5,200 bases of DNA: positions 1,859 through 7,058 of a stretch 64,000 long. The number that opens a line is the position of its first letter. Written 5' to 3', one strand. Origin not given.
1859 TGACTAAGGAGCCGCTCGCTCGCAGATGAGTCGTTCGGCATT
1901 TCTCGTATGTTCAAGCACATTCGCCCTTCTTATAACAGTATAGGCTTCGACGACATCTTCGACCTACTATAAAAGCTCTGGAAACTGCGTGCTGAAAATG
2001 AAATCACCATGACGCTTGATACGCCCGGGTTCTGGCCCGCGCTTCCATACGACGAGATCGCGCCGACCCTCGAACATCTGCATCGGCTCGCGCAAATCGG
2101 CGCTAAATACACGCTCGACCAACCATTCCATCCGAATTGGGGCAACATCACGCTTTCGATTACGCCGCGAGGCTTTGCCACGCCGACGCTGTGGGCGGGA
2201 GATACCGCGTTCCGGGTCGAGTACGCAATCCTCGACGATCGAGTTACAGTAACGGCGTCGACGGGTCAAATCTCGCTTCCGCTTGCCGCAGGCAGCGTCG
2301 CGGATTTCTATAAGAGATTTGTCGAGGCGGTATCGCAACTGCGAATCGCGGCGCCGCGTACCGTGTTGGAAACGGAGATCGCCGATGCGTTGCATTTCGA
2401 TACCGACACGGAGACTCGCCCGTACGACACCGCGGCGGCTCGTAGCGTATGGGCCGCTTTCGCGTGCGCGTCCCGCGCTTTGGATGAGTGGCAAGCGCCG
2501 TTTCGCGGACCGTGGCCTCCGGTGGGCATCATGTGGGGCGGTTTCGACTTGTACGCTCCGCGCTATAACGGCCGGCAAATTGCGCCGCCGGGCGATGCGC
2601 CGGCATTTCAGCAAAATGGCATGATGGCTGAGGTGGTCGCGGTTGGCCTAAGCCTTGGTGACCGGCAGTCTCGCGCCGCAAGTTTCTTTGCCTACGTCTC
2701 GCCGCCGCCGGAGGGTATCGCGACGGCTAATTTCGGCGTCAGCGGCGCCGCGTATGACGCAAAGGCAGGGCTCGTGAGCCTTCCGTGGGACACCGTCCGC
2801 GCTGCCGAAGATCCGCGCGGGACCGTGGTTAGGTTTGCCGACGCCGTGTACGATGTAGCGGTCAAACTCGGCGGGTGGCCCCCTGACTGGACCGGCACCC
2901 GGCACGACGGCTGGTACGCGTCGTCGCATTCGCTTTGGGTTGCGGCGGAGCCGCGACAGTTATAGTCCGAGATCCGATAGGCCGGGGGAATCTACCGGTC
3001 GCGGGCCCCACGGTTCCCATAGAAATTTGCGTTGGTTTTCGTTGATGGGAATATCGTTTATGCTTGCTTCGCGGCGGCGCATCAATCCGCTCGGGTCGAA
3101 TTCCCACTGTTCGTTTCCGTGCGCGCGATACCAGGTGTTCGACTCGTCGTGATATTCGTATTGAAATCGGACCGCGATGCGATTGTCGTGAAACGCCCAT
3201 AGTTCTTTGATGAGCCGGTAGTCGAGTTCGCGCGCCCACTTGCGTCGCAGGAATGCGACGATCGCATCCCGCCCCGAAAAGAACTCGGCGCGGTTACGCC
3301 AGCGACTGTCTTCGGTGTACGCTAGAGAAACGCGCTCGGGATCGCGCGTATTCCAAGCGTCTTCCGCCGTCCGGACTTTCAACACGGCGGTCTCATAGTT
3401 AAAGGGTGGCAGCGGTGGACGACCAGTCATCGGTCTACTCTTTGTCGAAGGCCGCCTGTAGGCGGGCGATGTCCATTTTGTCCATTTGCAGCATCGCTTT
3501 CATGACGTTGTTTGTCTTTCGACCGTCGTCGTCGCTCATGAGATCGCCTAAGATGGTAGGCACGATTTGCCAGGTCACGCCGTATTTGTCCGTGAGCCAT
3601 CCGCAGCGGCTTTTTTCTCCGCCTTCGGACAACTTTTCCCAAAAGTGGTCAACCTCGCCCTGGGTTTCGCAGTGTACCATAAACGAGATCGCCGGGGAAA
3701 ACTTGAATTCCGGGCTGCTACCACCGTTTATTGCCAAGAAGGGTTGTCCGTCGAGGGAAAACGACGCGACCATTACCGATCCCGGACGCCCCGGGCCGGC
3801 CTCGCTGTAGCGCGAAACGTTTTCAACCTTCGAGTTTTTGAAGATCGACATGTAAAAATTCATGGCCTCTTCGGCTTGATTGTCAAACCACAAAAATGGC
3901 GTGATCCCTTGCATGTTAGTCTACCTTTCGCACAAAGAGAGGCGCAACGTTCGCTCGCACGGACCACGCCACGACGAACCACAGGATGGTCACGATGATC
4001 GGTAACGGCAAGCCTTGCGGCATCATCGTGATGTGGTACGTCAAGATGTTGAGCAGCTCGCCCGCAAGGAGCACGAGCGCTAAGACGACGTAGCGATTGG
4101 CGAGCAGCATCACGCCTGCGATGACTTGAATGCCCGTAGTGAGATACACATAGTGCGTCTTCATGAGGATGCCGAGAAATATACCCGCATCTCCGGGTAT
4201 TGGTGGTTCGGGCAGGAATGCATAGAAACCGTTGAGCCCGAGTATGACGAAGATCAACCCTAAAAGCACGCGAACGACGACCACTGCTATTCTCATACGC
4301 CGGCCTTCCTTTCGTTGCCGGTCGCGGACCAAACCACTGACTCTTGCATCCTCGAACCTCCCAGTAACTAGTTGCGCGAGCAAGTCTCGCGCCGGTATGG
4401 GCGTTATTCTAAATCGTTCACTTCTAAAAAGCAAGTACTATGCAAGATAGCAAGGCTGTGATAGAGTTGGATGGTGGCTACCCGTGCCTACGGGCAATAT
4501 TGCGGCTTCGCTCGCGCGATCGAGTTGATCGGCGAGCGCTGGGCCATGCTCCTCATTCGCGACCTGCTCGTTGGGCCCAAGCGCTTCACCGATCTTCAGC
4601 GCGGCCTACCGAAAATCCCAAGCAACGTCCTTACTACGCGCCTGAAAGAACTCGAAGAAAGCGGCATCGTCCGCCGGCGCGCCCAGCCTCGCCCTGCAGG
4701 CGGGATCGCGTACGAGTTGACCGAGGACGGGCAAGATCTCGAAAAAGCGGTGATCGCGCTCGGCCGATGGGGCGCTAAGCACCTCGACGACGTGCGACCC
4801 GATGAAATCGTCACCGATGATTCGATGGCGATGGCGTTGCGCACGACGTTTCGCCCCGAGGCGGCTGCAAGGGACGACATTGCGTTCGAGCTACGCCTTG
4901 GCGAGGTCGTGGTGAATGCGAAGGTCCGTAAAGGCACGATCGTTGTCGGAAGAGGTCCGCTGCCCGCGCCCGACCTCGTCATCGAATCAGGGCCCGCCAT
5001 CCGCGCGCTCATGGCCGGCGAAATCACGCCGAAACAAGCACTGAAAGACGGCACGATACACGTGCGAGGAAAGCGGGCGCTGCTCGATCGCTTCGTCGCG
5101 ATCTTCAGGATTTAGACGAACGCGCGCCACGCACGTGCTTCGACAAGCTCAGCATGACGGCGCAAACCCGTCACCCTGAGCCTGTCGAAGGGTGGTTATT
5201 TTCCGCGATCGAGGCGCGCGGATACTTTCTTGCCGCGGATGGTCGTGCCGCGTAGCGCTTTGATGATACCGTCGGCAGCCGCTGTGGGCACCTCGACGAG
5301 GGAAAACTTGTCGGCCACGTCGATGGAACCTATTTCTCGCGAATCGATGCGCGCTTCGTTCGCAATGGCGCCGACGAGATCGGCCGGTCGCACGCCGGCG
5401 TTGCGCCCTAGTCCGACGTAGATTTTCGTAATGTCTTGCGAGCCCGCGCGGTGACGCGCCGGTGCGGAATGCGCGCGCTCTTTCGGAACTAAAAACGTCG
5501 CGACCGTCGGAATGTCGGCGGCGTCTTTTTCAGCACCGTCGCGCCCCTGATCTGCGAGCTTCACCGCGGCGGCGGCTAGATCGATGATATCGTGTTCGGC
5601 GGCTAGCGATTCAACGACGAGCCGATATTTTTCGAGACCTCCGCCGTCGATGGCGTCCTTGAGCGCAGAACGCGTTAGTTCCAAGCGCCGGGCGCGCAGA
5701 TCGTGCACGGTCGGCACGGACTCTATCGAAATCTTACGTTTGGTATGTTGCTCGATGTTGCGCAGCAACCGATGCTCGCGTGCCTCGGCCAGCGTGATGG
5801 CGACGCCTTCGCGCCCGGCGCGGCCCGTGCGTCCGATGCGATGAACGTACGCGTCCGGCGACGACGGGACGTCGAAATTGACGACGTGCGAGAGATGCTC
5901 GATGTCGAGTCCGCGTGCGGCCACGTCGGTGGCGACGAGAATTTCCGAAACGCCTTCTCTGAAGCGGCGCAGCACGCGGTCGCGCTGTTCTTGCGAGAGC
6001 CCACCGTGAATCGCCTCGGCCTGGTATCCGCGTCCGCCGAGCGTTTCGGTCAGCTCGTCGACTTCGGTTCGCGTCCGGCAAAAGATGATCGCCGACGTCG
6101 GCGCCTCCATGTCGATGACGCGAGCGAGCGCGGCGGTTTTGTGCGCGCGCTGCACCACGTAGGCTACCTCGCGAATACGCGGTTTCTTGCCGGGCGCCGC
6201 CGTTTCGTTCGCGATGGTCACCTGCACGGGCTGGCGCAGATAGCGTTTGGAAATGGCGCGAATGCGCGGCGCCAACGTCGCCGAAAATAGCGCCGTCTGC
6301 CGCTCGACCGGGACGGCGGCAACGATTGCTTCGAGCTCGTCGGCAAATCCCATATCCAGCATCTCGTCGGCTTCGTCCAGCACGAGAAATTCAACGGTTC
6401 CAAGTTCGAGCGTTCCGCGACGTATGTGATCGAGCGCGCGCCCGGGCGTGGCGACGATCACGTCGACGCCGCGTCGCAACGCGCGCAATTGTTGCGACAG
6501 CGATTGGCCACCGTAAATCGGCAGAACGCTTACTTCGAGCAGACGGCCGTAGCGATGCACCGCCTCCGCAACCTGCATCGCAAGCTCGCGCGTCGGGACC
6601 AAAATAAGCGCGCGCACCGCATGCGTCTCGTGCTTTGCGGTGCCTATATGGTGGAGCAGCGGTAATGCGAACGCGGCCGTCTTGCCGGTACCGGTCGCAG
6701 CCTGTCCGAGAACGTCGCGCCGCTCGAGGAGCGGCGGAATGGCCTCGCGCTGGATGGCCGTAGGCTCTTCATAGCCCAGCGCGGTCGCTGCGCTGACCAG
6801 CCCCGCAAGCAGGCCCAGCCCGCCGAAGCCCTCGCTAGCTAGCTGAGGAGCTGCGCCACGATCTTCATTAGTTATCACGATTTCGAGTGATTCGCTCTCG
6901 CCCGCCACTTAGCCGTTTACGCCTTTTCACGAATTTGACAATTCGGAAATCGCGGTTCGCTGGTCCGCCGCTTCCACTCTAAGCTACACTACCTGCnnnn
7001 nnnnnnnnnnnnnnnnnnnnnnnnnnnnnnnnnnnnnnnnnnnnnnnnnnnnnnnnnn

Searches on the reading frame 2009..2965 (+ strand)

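Call 25: search_protein_families(library=pfam, proteins=[window:2009-2965:+], max_evalue=0.0001)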
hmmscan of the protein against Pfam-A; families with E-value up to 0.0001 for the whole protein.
window:2009-2965:+ (318 aa): 1 family
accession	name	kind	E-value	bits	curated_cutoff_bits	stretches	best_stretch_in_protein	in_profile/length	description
PF19459.4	DUF5996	-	1.2e-71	241.7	25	1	9-293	1-292/296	Family of unknown function (DUF5996)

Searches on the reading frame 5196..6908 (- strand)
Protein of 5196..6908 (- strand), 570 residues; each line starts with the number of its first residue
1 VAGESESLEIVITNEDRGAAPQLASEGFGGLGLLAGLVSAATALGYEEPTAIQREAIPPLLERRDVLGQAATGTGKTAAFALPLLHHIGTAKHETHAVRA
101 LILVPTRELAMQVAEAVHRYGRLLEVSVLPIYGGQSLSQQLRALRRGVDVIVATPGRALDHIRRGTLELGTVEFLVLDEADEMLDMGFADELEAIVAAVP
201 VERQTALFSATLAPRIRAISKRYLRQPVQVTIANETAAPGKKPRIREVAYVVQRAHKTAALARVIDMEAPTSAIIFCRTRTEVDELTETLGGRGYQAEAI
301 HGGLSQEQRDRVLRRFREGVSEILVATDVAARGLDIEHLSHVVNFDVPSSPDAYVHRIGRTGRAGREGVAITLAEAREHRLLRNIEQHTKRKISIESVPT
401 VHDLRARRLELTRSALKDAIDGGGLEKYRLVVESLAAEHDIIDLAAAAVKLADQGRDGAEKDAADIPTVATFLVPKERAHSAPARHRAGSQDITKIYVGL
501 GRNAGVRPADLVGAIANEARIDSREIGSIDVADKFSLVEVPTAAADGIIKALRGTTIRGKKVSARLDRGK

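Call 21: search_protein_families(library=pfam, proteins=[window:5196-6908:-], max_evalue=0.0001)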
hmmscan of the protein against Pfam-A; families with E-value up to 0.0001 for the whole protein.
window:5196-6908:- (570 aa): 5 families
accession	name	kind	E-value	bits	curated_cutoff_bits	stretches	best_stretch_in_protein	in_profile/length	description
PF00270.35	DEAD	-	4.4e-49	166.9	26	1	50-215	1-163/167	DEAD/DEAH box helicase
PF00271.37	Helicase_C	-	7.2e-35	120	23.5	1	257-365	2-110/110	Helicase conserved C-terminal domain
PF03880.21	DbpA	-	4.3e-24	84.8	25.6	1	496-565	2-71/72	DbpA RNA binding domain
PF25399.1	DeaD_dimer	-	2.2e-11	44.1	23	1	399-457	1-61/67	RNA helicase DeaD dimerization domain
PF04851.21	ResIII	-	3.6e-05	24.2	22.5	1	50-162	5-114/164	Type III restriction enzyme, res subunit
